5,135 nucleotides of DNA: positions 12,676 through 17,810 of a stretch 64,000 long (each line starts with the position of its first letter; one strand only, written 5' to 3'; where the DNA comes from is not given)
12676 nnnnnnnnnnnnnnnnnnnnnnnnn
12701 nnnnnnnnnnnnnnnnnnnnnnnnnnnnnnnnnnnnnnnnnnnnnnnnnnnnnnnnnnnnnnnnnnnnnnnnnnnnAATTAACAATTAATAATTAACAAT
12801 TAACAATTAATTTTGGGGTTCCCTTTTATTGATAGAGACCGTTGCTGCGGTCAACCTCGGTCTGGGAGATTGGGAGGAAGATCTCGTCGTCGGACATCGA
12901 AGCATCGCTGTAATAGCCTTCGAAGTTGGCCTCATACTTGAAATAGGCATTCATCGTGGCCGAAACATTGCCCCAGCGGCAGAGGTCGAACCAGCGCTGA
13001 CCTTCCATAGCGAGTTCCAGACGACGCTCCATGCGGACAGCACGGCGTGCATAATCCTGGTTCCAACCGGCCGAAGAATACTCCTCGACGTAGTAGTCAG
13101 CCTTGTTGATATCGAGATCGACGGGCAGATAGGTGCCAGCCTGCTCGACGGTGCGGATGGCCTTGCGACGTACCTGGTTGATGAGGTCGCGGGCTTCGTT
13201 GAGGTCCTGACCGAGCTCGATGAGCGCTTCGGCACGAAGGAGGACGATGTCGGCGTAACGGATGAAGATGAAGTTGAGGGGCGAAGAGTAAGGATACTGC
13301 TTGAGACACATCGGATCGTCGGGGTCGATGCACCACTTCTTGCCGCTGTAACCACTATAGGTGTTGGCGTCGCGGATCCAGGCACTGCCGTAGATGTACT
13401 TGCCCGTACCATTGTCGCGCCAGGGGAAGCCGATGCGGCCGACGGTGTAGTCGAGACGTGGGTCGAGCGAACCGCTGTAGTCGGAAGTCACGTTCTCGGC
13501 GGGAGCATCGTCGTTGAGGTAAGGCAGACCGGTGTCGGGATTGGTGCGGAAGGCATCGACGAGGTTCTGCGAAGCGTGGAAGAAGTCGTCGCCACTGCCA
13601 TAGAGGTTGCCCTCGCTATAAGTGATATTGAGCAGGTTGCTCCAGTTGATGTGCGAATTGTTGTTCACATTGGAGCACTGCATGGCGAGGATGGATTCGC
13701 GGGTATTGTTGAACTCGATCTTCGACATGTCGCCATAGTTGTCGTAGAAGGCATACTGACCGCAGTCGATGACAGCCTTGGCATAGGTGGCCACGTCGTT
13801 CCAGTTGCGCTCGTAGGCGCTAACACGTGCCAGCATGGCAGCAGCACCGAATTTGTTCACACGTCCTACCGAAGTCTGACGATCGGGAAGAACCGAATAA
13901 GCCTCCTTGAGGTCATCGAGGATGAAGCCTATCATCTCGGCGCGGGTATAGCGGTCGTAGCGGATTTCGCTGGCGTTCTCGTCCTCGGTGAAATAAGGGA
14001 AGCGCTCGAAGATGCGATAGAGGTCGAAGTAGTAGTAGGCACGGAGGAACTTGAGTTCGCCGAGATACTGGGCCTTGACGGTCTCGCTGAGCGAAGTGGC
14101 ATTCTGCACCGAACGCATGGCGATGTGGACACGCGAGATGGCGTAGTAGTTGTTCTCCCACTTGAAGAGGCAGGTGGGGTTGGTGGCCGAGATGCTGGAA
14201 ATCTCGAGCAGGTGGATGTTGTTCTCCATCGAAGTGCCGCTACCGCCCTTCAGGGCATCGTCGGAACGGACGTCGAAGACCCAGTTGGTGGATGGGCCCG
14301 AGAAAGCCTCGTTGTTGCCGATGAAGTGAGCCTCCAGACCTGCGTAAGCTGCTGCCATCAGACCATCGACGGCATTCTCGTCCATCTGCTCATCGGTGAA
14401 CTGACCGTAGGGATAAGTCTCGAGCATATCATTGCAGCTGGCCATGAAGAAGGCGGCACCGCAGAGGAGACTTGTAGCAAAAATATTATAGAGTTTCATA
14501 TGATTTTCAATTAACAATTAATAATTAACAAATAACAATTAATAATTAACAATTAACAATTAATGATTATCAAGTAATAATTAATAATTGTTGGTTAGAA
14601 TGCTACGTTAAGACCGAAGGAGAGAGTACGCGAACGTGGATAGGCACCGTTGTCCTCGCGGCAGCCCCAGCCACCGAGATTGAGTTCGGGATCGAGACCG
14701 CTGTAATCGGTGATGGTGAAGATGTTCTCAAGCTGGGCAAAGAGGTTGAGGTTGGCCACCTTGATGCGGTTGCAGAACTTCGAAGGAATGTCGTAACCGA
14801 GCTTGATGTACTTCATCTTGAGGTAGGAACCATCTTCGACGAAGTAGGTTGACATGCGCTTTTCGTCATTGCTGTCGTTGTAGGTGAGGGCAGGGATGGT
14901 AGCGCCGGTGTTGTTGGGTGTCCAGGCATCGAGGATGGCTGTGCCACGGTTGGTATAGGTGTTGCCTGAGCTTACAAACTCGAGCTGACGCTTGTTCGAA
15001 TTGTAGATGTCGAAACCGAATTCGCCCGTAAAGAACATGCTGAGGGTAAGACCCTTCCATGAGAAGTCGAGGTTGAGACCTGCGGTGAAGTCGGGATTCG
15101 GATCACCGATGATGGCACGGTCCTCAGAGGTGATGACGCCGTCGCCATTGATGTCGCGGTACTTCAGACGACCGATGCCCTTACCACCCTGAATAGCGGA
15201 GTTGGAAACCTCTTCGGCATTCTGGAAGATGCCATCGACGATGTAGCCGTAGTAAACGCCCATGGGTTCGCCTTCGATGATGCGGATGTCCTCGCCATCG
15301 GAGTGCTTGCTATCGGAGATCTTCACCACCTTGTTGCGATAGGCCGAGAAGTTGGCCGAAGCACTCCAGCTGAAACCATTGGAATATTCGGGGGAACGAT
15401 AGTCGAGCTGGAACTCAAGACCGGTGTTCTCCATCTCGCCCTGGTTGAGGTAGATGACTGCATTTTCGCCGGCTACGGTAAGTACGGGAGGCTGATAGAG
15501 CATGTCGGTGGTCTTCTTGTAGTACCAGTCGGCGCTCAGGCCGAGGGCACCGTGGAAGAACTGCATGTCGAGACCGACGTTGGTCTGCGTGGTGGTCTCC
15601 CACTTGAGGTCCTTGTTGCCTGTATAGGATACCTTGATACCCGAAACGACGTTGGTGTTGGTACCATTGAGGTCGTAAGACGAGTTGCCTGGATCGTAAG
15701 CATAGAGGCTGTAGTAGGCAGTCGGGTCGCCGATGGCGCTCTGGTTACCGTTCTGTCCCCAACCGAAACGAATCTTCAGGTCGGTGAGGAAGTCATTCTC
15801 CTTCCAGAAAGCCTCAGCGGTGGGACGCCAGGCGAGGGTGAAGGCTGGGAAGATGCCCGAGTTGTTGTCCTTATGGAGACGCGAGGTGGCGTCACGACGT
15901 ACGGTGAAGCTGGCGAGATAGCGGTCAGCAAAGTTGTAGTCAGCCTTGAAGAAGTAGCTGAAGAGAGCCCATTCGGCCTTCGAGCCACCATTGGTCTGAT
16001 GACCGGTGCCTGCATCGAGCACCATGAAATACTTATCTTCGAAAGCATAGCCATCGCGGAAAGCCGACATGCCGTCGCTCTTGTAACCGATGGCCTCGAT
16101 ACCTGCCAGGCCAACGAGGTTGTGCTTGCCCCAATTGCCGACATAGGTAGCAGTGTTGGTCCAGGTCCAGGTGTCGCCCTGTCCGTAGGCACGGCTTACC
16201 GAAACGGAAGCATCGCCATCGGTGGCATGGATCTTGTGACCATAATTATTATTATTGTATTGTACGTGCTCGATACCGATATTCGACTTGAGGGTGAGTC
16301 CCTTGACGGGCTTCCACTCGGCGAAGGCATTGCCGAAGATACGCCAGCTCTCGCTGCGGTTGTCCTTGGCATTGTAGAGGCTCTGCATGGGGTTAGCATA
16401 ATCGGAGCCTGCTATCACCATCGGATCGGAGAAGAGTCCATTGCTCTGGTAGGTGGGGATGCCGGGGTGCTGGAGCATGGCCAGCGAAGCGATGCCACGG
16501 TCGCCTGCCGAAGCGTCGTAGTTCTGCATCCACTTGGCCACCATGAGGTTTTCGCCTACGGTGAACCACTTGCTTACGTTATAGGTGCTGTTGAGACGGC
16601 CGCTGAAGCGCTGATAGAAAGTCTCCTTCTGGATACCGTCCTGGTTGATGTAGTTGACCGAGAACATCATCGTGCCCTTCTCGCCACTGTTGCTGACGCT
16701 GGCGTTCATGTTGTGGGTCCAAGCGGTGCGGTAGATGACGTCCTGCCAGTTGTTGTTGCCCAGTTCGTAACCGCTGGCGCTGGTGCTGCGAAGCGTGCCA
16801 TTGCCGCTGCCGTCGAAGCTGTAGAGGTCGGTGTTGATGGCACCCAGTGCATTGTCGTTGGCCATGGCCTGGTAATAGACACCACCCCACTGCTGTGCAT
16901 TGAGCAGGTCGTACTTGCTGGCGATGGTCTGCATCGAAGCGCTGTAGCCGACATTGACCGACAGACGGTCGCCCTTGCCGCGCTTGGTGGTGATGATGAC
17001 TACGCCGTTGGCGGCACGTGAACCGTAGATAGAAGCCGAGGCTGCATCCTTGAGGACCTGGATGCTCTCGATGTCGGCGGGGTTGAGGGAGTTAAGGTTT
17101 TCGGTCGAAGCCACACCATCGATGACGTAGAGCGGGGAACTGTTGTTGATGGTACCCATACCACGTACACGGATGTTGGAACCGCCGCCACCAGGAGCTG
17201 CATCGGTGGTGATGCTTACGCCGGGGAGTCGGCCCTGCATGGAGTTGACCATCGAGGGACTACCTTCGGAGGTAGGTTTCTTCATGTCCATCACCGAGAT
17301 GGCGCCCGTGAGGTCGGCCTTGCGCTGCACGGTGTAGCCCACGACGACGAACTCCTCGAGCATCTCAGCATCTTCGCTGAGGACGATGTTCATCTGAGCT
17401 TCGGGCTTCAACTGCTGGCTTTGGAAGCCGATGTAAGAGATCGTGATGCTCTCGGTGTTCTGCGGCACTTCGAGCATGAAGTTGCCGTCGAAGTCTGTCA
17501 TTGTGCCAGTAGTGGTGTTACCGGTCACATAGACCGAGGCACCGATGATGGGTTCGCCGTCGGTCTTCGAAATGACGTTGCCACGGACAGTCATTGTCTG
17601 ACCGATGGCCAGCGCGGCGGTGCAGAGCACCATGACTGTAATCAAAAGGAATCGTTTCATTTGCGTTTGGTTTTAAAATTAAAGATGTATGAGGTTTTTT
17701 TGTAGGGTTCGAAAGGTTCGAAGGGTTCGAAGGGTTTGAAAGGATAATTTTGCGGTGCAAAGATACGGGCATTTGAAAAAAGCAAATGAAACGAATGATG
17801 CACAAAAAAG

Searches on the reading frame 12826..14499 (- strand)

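Call 64: search_protein_families(library=pfam, proteins=[window:12826-14499:-])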
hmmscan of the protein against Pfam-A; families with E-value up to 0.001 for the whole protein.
window:12826-14499:- (557 aa): 2 families
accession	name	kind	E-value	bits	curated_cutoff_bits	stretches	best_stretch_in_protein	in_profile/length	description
PF07980.17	SusD_RagB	-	1.9e-40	139.8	23.1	1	268-557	2-293/297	SusD family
PF14322.12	SusD-like_3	-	4.5e-20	73.1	27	1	102-226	66-189/191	Starch-binding associating with outer membrane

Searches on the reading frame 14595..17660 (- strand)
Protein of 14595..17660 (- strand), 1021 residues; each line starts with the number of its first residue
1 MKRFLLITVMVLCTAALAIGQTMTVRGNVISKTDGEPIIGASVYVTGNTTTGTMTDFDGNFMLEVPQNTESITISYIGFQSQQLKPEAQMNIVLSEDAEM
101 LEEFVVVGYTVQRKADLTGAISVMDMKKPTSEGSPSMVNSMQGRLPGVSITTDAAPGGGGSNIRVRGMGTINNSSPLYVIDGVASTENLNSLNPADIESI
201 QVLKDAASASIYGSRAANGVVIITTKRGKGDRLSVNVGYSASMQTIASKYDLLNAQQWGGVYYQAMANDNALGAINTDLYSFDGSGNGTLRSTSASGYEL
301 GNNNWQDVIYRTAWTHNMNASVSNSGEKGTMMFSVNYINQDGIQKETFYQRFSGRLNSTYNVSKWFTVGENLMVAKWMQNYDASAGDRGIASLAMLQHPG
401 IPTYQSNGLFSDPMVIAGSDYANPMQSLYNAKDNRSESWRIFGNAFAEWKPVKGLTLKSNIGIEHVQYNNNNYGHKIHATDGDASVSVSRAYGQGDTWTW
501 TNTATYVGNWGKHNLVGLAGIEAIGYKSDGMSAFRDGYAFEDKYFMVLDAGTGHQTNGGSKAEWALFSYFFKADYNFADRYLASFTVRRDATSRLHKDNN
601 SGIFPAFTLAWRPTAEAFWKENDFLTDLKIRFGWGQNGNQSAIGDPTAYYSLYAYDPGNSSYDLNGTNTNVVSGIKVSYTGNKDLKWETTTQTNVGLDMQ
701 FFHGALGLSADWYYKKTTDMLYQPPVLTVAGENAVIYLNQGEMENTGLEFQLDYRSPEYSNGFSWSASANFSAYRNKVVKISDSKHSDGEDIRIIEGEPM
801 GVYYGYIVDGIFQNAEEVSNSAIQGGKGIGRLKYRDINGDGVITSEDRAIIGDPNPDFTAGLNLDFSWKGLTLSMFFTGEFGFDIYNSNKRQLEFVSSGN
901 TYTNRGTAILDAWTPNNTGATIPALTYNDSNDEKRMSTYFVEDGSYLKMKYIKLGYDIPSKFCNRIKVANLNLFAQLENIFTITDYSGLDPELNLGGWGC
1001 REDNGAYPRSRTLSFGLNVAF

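Call 64: search_protein_families(library=pfam, proteins=[window:14595-17660:-])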
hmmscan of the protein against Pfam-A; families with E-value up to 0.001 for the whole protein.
window:14595-17660:- (1021 aa): 5 families
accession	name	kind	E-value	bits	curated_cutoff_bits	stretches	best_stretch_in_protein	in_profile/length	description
PF07715.20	Plug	-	1.7e-19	70.7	23.9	1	114-220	2-107/107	TonB-dependent Receptor Plug Domain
PF00593.30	TonB_dep_Rec_b-barrel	-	5.7e-18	66.4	27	1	415-903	38-401/436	TonB dependent receptor-like, beta-barrel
PF13715.12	CarbopepD_reg_2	-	2.3e-17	63.3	32.2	1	25-106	1-88/88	CarboxypepD_reg-like domain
PF13620.12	CarboxypepD_reg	-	3.5e-11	43.7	32.3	1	24-84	1-64/82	Carboxypeptidase regulatory-like domain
PF23591.1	CILP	-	3.1e-07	30.8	27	1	22-78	4-58/90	Cartilage intermediate layer protein 1-like domain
